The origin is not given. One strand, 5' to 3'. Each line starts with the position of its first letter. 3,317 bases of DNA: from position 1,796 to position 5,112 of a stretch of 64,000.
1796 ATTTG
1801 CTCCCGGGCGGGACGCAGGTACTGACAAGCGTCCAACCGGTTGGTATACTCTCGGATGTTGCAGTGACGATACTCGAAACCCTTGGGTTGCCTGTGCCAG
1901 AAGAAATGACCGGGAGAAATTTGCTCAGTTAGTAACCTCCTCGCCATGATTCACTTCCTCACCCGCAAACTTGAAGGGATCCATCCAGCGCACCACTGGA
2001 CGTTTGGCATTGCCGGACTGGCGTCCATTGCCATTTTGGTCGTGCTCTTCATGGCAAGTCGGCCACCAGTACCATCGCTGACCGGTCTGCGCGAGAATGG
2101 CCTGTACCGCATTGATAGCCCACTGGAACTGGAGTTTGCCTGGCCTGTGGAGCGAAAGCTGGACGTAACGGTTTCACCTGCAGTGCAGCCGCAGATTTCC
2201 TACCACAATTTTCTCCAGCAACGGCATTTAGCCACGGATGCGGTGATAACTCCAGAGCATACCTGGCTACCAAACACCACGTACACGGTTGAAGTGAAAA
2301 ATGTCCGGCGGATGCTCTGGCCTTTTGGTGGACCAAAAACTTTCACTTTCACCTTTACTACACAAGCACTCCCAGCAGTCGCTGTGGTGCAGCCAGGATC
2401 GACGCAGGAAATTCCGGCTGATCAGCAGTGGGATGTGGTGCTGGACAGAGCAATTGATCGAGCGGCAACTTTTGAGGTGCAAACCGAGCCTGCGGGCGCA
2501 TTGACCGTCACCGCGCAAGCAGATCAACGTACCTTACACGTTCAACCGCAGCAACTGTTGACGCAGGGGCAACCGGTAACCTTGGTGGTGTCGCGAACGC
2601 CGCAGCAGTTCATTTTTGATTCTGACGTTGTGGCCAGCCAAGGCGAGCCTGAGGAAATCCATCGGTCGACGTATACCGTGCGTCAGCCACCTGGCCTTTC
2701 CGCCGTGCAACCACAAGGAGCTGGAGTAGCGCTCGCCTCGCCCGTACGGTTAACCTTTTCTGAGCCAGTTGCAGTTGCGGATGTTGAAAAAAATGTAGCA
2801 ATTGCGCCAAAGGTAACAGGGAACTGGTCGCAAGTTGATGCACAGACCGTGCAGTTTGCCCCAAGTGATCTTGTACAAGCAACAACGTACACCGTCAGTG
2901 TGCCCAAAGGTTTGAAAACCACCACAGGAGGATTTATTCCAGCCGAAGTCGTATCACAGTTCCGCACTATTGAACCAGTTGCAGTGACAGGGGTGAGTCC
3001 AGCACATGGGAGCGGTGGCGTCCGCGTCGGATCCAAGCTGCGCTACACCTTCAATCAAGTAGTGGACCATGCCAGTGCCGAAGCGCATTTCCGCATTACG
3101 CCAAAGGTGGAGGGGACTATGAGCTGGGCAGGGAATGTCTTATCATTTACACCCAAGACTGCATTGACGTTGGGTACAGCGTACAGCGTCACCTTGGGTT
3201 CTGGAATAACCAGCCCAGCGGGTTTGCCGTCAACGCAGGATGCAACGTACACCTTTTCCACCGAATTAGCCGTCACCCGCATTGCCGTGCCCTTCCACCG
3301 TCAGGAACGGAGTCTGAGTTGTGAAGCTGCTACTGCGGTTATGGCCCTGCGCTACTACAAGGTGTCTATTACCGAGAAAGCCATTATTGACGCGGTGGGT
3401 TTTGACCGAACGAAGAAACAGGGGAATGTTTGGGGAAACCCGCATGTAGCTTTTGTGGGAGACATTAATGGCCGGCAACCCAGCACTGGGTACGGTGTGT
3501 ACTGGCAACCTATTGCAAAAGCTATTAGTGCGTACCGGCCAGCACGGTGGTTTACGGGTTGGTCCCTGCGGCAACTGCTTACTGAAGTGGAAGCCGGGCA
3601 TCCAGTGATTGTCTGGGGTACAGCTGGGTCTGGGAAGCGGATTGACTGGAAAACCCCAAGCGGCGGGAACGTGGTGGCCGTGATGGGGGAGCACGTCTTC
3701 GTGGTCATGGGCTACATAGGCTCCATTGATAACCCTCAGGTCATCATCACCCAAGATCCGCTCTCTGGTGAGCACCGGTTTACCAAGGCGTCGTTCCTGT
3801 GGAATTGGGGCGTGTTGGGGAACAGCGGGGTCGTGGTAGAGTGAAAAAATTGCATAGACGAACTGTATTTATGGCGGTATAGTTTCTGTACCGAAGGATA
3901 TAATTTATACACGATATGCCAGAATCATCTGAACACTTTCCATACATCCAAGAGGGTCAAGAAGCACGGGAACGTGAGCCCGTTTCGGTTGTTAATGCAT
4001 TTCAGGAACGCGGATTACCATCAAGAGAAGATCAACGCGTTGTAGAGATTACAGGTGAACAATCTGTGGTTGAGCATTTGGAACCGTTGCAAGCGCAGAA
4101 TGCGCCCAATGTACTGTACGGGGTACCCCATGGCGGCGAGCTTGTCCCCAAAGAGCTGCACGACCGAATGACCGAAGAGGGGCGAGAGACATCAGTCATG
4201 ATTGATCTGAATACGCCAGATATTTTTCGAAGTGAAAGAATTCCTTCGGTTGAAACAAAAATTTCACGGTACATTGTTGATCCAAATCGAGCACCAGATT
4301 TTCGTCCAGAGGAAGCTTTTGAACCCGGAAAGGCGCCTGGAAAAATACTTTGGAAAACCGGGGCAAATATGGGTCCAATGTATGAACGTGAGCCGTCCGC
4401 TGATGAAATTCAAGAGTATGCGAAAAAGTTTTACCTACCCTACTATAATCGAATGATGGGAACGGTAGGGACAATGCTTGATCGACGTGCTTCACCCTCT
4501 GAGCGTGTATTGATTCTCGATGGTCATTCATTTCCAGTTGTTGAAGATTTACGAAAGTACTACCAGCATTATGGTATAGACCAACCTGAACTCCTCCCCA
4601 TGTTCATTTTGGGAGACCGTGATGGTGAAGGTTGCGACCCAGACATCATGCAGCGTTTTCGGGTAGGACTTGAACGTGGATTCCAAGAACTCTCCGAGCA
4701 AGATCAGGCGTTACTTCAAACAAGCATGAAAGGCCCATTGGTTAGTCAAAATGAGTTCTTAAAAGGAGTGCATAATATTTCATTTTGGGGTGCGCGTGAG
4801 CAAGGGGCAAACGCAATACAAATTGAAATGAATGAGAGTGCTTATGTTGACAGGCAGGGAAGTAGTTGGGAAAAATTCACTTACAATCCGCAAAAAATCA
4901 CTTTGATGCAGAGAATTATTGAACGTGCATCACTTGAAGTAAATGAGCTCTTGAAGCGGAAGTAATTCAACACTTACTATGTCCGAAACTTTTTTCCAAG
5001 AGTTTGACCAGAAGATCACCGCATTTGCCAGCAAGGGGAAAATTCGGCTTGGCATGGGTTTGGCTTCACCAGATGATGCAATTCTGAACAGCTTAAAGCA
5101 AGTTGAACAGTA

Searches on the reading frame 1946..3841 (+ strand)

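Call 76: search_protein_families(library=pfam, proteins=[window:1946-3841:+], max_evalue=0.001)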
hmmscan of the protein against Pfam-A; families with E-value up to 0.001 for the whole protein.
window:1946-3841:+ (632 aa): 3 families
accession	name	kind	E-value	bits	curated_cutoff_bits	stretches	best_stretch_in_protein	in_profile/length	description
PF13205.12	Big_5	-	1.5e-33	116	23.6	2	344-439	4-105/105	Bacterial Ig-like domain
PF13529.12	Peptidase_C39_2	-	2.5e-17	64.2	24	1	447-605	2-142/143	Peptidase_C39 like family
PF17964.7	Big_10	-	1.1e-05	26.2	22.9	0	249-318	84-155/164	Bacterial Ig domain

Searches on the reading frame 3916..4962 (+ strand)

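Call 76: search_protein_families(library=pfam, proteins=[window:3916-4962:+], max_evalue=0.001)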
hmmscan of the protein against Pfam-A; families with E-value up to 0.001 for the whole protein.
window:3916-4962:+ (349 aa): 1 family
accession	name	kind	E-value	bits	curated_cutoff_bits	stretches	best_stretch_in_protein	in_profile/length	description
PF05013.17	FGase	-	2.5e-30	106.7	28.9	1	66-310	3-218/219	N-formylglutamate amidohydrolase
